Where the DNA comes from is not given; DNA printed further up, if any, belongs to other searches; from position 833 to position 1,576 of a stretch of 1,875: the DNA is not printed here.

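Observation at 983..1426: Minimal membrane-tethered winged-helix regulator (no periplasmic sensor domain) co-operonic with the muramidase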

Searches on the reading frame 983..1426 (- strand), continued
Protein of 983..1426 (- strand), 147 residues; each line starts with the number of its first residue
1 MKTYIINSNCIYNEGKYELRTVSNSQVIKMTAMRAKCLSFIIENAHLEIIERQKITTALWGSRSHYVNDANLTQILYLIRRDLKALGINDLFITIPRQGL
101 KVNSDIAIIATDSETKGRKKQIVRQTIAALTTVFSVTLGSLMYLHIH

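Call 25: predict_structure(alignment_id=A1)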
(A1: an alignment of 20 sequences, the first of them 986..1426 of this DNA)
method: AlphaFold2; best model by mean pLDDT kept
length: 147 residues; sequences in the alignment: 20
mean_pLDDT: 84.8   pTM: 0.71
mean pLDDT of the five models: 84.8, 83.7, 83.6, 81.6, 80.3
residues with pLDDT >= 90: 92; 70-90: 22; 50-70: 31; < 50: 2
segments of 3 or more residues with pLDDT < 50: none
pLDDT, mean of each block of 10 residues (from residue 1): 91 95 90 96 94 93 86 95 94 90 93 57 61 65 65
secondary structure, 60 per line:
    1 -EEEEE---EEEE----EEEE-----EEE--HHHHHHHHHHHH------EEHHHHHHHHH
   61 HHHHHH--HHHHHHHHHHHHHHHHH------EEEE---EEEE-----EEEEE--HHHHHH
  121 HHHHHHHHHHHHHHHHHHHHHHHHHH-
elements in order: E2-6 E10-13 E18-21 E27-29 H32-43 H52-66 H69-85 E92-95 E99-102 E108-112 H115-146
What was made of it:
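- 995..1051 (-): ChiR residues 126-144: predicted C-terminal transmembrane anchor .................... AlphaFold2 gives a separate helix 115-146 with pLDDT 57-65 (call 25).
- AlphaFold2 does not pack the helix confidently onto the domain (call 25).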

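Call 34: fold_search(model_id=the predicted structure, library=pdb)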
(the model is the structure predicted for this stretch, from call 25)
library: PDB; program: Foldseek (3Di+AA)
matches with E <= 10: 293; with E <= 0.001: 22
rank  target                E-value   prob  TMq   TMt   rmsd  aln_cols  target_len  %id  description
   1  8b4b_W                5.2e-07  1.00  0.63  0.82   3.2       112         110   17  ToxR bacterial transcriptional regulator bound to 19 bp ompU promoter DNA (released 2023-08-09)
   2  8b4b_Y                9.1e-07  1.00  0.62  0.84   3.1       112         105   16  ToxR bacterial transcriptional regulator bound to 19 bp ompU promoter DNA (released 2023-08-09)
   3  8b4b_X                1.5e-06  1.00  0.61  0.84   3.1       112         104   16  ToxR bacterial transcriptional regulator bound to 19 bp ompU promoter DNA (released 2023-08-09)
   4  8b4d_C                4.7e-06  1.00  0.63  0.84   3.1       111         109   18  ToxR bacterial transcriptional regulator bound to 40 bp toxT promoter DNA (released 2023-08-09)
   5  8b4c_D                4.7e-06  1.00  0.62  0.82   3.2       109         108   18  ToxR bacterial transcriptional regulator bound to 20 bp toxT promoter DNA (released 2023-08-09)
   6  8b4d_B                5.3e-06  1.00  0.63  0.83   3.2       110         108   18  ToxR bacterial transcriptional regulator bound to 40 bp toxT promoter DNA (released 2023-08-09)
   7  8b4e_A                6.8e-06  1.00  0.60  0.81   3.2       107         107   19  ToxR bacterial transcriptional regulator bound to 25 bp toxT promoter DNA (released 2023-08-09)
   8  7nmb_MODEL_1_A        1.4e-05  1.00  0.57  0.72   4.2       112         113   18  cytoplasmic domain of Vibrio cholerae ToxR (released 2021-10-20)
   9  6iju                  9.5e-05  1.00  0.51  0.74   3.9        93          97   18  The DNA binding domain of a response regulator ArlR from Staphylococcus aureus (released 2019-10-16)
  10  5ju7                  1.4e-04  1.00  0.61  0.81   3.1       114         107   15  DNA BINDING DOMAIN OF E.COLI CADC (released 2017-04-26)
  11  6is4                  1.4e-04  1.00  0.51  0.73   3.9        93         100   18  Crystal Structure of Staphylococcus aureus response regulator ArlR DNA binding domain (released 2019-10-30)
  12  9dlu_MODEL_1_A        2.0e-04  1.00  0.56  0.75   2.4       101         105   18  Solution structure of Staphylococcus aureus response regulator ArlR DNA-binding domain (released 2025-09-17)
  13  9gds_H                2.2e-04  1.00  0.57  0.72   3.2       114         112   23  Cryo-EM structure of Vibrio cholerae RNA polymerase Transcription Activation Complex with ToxR and TcpP transcription  (released 2025-12-17)
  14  5x5l_E                2.3e-04  1.00  0.54  0.77   2.3        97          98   15  Crystal structure of response regulator AdeR DNA binding domain in complex with an intercistronic region (released 2017-08-30)
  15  9gdr_H                2.8e-04  1.00  0.55  0.72   3.0       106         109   23  Cryo-EM structure of Vibrio cholerae RNA polymerase Transcription Activation Complex with TcpP transcription factor an (released 2025-12-17)
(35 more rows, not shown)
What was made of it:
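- On ToxR-like (CadC/ToxR/TcpP) membrane-bound one-component regulators: Foldseek top hits are ToxR, CadC and TcpP, with target TM-scores 0.72-0.84 (call 34).
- Checked: An AlphaFold2 model (mean pLDDT 84.8; blocks covering residues 1-110 score 86-96) whose top Foldseek matches are ToxR-DNA complexes (TM-score 0.82-0.84 on the target), CadC and TcpP (calls 25, 34).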

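Call 37: search_protein_representatives(alignment_id=A1)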
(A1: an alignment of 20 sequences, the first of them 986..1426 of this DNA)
Query: 20 sequences, 147 profile positions. Proteins with E-value up to 0.001 (for the whole library): 1024; up to 1e-10: 81; up to 1e-30: 11. The best 150 are listed.
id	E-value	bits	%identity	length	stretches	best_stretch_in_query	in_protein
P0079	6.2e-70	249.7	-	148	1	1-147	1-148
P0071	9.2e-63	226.4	-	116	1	1-115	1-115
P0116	3.9e-53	195.2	-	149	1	1-135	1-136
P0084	6.6e-49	181.4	-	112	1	1-87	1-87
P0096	2.3e-47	176.4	-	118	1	30-147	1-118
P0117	1.9e-42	160.5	-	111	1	1-91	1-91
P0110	6.2e-39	149.1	-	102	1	2-77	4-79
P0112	1.8e-37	144.3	-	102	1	39-132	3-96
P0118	2.0e-37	144.2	-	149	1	1-124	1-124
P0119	3.5e-35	136.9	-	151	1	1-133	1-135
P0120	1.0e-30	122.4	-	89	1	1-66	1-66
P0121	3.9e-30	120.5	-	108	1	30-132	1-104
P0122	4.2e-30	120.4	-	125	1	26-110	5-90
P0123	9.5e-22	93.3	-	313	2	35-104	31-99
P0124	1.1e-19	86.7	-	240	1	3-118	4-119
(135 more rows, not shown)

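Call 47: list_cluster_members(proteins=[window:986-1426:-])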
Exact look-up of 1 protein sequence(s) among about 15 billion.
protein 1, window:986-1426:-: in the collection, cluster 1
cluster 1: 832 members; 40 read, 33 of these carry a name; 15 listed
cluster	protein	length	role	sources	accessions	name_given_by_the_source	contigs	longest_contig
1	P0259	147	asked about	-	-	transcriptional regulator [Salmonella enterica subsp. enterica serovar Infantis] | Transcriptional regulator n=153 Tax=Salmonella TaxID=590 RepID=A0A4Z0L5G7_SALET | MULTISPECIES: transcriptional regulator [Enterobacteriaceae]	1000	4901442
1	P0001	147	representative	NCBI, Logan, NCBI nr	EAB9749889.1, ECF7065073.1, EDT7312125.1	transcriptional regulator [Salmonella enterica subsp. enterica] | transcriptional regulator [Salmonella enterica subsp. salamae]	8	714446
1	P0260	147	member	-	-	transcriptional regulator [Salmonella enterica] | Transcriptional regulator n=3 Tax=Salmonella enterica TaxID=28901 RepID=A0A603N680_SALET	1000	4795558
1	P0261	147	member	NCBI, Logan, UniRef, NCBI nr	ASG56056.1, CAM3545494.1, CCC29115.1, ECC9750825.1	MAG TPA: transcriptional regulator [Salmonella bongori] | Transcriptional regulator n=2 Tax=Salmonella bongori TaxID=54736 RepID=A0A248KCZ0_SALBN | transcriptional regulator [Salmonella bongori]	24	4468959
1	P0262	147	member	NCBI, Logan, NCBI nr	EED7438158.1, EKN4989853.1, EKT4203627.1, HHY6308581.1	transcriptional regulator [Salmonella enterica] | transcriptional regulator [Salmonella enterica subsp. salamae]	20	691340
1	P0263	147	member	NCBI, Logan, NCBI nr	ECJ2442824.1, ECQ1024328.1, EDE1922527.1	transcriptional regulator [Salmonella enterica subsp. diarizonae]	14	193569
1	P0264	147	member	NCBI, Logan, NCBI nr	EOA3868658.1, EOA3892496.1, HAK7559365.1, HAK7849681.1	transcriptional regulator [Salmonella enterica]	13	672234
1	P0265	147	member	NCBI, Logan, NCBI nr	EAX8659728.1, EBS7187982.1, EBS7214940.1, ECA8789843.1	transcriptional regulator [Salmonella enterica]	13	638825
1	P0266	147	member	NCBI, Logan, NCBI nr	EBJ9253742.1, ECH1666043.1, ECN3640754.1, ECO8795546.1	transcriptional regulator [Salmonella enterica]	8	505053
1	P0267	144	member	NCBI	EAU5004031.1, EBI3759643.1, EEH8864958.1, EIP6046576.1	TPA: transcriptional regulator, partial [Salmonella enterica subsp. enterica serovar ...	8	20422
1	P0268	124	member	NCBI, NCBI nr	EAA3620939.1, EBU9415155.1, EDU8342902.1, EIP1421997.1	TPA: transcriptional regulator, partial [Salmonella enterica subsp. enterica serovar ... | transcriptional regulator [Salmonella enterica subsp. enterica]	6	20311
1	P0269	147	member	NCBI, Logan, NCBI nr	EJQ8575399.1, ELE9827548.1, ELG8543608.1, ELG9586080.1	transcriptional regulator [Salmonella enterica subsp. enterica serovar Cerro]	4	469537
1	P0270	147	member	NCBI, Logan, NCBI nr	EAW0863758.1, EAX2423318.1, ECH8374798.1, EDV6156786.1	transcriptional regulator [Salmonella enterica]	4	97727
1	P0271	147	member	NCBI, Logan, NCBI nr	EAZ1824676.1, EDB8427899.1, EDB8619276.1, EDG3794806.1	transcriptional regulator [Salmonella enterica subsp. enterica serovar Altona] | transcriptional regulator [Salmonella enterica]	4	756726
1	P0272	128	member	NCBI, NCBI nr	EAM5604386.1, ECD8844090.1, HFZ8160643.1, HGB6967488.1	TPA: transcriptional regulator, partial [Salmonella enterica subsp. enterica serovar ... | transcriptional regulator [Salmonella enterica]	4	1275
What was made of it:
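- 983..1426 (-): chiR (STM0017) coding sequence, 147 aa plus stop. It belongs to a cluster of Salmonella enterica and S. bongori 'transcriptional regulator' proteins (call 47).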

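Call 49: search_protein_families(library=pfam, proteins=[L001:4432-7428:-], max_evalue=0.1)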
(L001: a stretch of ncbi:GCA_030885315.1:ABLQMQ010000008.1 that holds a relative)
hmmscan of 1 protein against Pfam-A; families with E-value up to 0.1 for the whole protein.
L001:4432-7428:- (998 aa): 1 family
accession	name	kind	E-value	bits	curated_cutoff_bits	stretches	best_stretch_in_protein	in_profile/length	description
PF11695.14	DUF3291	-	0.06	13.5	23.5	0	867-890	100-123/139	Domain of unknown function (DUF3291)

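Call 59: find_homologous_proteins(query=A4, max_evalue=0.00001)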
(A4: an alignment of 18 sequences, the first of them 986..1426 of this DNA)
Query A4 (18 sequences) (147 aa, profile of the alignment): 458 proteins with E <= 0.00001 among 2164 candidates; the best 120 are listed.
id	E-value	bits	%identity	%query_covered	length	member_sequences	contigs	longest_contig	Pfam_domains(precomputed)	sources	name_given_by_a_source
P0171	4.3e-48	181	28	68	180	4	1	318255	PF00486.35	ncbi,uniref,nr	ncbi:CadC family transcriptional regulator [Enterobacter sp. MF024]|uniref:transcriptional regulator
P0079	8.0e-48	180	59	100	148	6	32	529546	-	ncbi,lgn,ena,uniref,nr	ncbi:transcriptional regulator [Superficieibacter sp. 1612_C1]|uniref:winged helix-turn-helix domain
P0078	3.4e-47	178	59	100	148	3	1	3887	-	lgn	-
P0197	3.6e-47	178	30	78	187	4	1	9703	PF00486.35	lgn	-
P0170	4.8e-47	177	27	76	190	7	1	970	PF00486.35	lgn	-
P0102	6.9e-47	177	50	96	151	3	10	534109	-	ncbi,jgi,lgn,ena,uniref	ncbi:transcriptional regulator [Scandinavium sp. M-37]|jgi:DNA-binding winged helix-turn-helix (wHTH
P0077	9.8e-46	173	70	79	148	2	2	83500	-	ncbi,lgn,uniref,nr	ncbi:hypothetical protein CHU32_22800 [Superficieibacter electus]|uniref:Transcriptional regulator n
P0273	1.5e-45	172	28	71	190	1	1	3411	PF00486.35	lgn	-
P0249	2.8e-45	172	25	78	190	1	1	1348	PF00486.35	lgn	-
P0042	7.6e-45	170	80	100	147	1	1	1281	-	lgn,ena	-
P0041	8.0e-45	170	80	100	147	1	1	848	-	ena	-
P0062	1.0e-44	170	73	100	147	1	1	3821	-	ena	-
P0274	1.3e-44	169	31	71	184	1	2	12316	PF00486.35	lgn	-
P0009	1.4e-44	169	82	100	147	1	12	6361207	-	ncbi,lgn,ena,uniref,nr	ncbi:MAG: transcriptional regulator [Klebsiella huaxiensis]|uniref:winged helix-turn-helix domain-co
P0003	1.5e-44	169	82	100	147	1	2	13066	-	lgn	-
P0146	1.6e-44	169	26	85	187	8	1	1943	PF00486.35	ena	-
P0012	1.8e-44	169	81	100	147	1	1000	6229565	-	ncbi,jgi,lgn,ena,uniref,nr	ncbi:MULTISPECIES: winged helix-turn-helix domain-containing protein [Klebsiella]|jgi:DNA-binding wi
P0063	2.7e-44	168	74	100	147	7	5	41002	PF00486.35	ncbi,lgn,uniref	ncbi:MAG: transcriptional regulator [Kluyvera sp.]|uniref:winged helix-turn-helix domain-containing 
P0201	2.9e-44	168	29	73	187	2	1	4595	PF00486.35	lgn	-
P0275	3.5e-44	168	30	78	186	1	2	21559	PF00486.35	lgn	-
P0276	5.0e-44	167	29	66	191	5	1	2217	PF00486.35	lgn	-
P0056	5.7e-44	167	79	100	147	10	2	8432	PF00486.35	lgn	-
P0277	6.4e-44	167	25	83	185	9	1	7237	PF00486.35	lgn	-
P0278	8.0e-44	167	26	71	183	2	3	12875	PF00486.35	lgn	-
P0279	1.1e-43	166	28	66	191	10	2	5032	PF00486.35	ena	-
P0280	1.3e-43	166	27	76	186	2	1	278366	PF00486.35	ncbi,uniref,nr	ncbi:winged helix-turn-helix domain-containing protein [Enterobacteriaceae bacterium H4N4]|uniref:Wi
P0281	1.3e-43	166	28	66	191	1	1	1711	PF00486.35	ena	-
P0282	1.6e-43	166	27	69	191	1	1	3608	PF00486.35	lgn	-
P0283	1.6e-43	166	28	66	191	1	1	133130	PF00486.35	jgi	-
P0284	1.7e-43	166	28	66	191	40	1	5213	PF00486.35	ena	-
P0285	2.1e-43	165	25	76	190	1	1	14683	PF00486.35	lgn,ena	-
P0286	2.3e-43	165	27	66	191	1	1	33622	PF00486.35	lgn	-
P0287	3.0e-43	165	27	66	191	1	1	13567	PF00486.35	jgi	-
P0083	3.0e-43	165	61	100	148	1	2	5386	PF00486.35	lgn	-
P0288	3.1e-43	165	28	66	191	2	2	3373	PF00486.35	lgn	-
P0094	3.2e-43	165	55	100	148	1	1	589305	PF00486.35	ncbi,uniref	ncbi:winged helix-turn-helix domain-containing protein [Pseudocitrobacter cyperus]|uniref:Winged hel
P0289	3.3e-43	165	27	69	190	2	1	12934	PF00486.35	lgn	-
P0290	3.7e-43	165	28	66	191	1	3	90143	PF00486.35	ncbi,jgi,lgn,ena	-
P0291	4.1e-43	165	28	66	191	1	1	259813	PF00486.35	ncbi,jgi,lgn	-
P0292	4.2e-43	164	28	66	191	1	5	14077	PF00486.35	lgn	-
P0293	4.5e-43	164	28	66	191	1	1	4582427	PF00486.35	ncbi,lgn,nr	ncbi:hypothetical protein DR73_3622 [Enterobacteriaceae bacterium ATCC 29904]|nr:hypothetical protei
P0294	4.5e-43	164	30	66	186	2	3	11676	PF00486.35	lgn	-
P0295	4.6e-43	164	27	71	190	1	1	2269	PF00486.35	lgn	-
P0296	6.4e-43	164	20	87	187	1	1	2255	PF00486.35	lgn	-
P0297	7.5e-43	164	25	79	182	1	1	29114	PF00486.35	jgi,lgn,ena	-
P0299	8.5e-43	164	28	66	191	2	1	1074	PF00486.35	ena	-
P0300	9.6e-43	163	30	73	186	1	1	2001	PF00486.35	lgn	-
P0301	1.0e-42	163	24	78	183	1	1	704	PF00486.35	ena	-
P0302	1.1e-42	163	25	79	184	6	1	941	PF00486.35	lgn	-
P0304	1.4e-42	163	23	76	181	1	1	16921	PF00486.35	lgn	-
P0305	1.4e-42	163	28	73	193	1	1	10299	PF00486.35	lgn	-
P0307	1.6e-42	163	31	75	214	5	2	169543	PF00486.35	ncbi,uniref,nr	ncbi:transcriptional regulator [Klebsiella quasipneumoniae]|uniref:winged helix-turn-helix domain-co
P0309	1.8e-42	162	30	77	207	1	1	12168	PF00486.35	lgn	-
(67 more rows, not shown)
